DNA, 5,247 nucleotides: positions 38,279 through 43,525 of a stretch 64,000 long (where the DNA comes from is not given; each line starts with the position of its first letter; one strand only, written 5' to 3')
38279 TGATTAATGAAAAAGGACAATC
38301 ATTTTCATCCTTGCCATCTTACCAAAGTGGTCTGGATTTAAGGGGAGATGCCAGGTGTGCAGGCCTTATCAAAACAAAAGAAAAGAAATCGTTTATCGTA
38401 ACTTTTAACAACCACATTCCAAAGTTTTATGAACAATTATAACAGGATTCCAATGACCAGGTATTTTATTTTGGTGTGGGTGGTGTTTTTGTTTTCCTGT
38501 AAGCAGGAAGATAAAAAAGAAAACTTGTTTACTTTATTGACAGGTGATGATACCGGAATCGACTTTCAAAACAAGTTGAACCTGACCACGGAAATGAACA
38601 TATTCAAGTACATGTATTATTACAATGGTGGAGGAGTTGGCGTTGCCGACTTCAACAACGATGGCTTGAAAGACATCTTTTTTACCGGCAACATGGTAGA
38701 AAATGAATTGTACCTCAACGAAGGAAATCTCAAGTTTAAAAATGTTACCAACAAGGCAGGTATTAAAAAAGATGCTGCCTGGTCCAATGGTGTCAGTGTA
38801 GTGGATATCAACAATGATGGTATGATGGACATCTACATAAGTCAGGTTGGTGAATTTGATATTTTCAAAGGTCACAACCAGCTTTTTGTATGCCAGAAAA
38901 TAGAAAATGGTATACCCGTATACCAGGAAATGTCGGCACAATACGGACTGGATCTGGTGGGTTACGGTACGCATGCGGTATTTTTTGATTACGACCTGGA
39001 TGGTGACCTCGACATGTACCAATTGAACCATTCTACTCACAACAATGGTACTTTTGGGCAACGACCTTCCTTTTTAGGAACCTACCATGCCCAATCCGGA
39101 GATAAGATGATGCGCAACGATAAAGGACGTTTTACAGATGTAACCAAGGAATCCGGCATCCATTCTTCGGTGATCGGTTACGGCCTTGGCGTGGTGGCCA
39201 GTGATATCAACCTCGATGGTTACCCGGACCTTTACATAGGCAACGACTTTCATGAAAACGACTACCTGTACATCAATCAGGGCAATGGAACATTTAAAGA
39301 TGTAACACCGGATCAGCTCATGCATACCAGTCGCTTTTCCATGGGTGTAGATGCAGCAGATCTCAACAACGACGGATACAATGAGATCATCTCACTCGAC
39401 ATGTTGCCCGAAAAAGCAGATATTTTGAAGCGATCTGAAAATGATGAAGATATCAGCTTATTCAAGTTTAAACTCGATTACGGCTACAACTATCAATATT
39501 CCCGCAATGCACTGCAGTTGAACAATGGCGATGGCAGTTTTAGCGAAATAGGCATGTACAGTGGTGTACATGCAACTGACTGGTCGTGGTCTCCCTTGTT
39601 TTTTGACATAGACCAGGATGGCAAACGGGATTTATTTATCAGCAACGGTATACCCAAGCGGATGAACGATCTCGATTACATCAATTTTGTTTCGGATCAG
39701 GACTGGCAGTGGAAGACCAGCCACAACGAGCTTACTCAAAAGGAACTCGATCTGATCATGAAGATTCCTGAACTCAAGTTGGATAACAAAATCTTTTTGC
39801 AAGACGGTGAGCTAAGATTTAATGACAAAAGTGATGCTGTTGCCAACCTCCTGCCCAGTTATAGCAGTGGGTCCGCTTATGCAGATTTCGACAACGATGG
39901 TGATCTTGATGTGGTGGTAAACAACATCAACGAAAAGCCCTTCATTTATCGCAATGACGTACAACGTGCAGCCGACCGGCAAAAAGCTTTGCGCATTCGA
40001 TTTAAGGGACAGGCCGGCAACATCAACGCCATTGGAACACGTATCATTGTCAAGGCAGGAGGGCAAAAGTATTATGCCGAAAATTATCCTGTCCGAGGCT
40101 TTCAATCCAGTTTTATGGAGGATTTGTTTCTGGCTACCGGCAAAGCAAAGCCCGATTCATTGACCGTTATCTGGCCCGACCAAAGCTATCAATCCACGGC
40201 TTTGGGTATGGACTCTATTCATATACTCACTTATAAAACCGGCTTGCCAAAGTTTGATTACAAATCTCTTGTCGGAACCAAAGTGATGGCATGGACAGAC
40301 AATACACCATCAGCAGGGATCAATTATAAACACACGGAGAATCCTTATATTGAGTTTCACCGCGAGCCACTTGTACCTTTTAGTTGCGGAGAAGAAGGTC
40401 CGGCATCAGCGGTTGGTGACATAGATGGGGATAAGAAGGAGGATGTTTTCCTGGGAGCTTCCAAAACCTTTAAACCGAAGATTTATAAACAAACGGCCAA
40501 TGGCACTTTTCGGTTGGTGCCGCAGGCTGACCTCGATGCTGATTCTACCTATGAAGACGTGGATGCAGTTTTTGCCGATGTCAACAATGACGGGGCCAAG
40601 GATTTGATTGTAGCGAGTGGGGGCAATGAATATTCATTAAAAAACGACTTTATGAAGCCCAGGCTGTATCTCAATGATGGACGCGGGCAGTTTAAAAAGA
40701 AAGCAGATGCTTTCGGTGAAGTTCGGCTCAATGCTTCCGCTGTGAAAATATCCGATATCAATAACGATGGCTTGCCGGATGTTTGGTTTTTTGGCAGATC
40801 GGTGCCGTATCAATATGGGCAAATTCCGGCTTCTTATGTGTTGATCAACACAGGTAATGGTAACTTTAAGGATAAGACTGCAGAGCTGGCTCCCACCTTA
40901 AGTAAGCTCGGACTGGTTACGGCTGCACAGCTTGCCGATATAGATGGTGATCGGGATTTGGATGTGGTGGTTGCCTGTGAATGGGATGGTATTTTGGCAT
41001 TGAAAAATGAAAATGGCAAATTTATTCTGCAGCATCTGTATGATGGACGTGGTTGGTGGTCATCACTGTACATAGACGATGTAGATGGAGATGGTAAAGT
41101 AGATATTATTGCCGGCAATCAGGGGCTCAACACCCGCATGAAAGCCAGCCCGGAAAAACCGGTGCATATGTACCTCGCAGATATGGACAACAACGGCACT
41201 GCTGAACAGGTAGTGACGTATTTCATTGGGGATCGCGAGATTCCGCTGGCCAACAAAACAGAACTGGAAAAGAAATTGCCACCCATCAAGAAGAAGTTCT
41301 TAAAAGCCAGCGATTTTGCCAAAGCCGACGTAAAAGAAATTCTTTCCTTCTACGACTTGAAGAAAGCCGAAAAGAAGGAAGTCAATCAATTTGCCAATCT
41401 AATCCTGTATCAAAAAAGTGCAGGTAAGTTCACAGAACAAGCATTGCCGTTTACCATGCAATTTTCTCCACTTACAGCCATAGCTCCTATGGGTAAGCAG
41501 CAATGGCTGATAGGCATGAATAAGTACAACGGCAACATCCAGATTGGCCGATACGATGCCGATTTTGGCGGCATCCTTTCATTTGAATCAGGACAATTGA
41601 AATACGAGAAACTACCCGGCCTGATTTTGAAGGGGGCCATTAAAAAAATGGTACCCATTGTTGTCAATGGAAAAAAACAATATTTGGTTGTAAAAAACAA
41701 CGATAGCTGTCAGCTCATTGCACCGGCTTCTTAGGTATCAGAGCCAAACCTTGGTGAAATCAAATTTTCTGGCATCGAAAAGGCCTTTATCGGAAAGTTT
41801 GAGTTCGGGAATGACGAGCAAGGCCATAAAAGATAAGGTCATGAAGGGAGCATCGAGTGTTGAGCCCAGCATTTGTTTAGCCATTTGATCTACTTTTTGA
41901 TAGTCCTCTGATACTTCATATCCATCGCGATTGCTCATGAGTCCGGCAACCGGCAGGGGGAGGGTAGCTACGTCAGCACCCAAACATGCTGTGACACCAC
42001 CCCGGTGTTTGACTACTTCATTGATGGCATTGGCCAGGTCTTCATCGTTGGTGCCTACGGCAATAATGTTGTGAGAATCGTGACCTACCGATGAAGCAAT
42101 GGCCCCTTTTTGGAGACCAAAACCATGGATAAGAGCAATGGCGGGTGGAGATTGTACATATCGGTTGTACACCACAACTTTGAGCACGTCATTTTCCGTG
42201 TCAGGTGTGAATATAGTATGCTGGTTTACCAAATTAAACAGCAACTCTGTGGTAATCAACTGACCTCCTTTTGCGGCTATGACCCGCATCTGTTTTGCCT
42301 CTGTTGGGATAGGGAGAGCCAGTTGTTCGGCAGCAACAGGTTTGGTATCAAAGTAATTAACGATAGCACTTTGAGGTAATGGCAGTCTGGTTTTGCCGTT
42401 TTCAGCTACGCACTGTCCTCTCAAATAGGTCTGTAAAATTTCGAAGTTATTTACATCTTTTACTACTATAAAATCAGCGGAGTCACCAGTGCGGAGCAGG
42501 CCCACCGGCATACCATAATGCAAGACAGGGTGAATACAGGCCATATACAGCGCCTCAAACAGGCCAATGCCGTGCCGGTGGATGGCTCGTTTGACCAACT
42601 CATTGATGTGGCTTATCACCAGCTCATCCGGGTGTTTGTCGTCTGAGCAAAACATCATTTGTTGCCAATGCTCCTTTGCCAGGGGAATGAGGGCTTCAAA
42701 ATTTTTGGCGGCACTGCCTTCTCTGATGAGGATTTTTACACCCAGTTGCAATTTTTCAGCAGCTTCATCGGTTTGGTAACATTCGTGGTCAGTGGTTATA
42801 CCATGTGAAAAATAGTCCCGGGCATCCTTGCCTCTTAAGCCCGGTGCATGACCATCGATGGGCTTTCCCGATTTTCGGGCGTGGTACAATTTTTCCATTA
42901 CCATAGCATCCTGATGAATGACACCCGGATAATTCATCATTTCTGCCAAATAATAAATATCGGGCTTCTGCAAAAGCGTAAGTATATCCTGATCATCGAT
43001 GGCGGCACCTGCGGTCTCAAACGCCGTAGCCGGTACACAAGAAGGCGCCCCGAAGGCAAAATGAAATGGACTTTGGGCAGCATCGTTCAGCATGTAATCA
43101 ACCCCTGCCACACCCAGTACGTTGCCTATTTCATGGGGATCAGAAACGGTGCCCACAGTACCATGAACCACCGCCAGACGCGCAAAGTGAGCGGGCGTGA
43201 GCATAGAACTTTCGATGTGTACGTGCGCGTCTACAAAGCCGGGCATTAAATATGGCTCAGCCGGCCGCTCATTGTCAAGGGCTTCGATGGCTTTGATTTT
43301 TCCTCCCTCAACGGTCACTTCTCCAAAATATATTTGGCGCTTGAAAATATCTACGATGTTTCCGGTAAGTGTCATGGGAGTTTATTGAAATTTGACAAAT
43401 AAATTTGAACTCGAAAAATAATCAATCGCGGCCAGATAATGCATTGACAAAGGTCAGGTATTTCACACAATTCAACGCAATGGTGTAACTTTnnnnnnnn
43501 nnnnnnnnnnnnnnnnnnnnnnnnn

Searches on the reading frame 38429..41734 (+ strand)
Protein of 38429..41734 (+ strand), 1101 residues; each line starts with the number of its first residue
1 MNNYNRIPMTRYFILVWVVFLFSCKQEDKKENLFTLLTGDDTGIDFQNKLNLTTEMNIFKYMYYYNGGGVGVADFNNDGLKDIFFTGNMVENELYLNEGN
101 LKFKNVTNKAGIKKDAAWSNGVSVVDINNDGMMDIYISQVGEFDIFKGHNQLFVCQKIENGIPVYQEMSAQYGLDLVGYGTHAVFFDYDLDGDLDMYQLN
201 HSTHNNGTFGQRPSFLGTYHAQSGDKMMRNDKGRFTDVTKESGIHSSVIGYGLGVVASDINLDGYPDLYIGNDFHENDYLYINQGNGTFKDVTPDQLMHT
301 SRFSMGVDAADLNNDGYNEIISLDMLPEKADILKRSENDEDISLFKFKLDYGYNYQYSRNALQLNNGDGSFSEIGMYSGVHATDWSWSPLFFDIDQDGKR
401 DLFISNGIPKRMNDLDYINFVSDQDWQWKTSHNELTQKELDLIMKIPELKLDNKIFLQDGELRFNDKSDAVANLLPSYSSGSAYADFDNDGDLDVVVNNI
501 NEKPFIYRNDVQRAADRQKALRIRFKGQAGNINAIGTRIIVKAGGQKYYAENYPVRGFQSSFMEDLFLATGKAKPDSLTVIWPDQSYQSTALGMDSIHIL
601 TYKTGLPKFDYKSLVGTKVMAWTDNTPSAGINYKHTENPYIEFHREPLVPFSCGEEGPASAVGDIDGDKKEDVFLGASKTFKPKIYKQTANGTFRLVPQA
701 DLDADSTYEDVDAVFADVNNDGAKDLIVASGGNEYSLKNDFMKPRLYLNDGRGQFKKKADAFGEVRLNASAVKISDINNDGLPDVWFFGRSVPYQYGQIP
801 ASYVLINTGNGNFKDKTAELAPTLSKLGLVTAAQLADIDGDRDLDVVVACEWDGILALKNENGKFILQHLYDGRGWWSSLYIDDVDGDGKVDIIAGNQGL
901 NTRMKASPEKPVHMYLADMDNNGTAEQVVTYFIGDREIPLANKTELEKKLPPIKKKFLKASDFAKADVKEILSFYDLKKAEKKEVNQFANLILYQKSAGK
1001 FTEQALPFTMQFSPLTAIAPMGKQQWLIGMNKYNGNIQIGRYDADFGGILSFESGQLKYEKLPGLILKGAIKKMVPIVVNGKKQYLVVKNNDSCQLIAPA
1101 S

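Call 66: search_protein_families(library=pfam, proteins=[window:38429-41734:+], max_evalue=0.0001)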
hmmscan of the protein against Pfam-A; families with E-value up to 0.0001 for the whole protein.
window:38429-41734:+ (1101 aa): 3 families
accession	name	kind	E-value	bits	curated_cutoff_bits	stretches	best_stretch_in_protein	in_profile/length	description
PF13517.12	FG-GAP_3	-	7.6e-73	241.5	26.9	7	259-321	1-60/61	FG-GAP-like repeat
PF01839.29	FG-GAP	-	1.7e-23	82.5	22.1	0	252-275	2-25/37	FG-GAP repeat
PF07593.17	UnbV_ASPIC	-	4.3e-10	39.8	23.4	1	534-589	1-57/68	ASPIC and UnbV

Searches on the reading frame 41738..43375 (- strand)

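Call 66: search_protein_families(library=pfam, proteins=[window:41738-43375:-], max_evalue=0.0001)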
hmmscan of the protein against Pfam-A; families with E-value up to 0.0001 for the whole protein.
window:41738-43375:- (545 aa): 2 families
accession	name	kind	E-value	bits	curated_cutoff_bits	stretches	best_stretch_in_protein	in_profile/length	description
PF13382.11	Adenine_deam_C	-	7.8e-59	198.3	27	1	372-538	1-168/169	Adenine deaminase C-terminal domain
PF01979.26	Amidohydro_1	-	1.2e-32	114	25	1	42-322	1-344/345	Amidohydrolase family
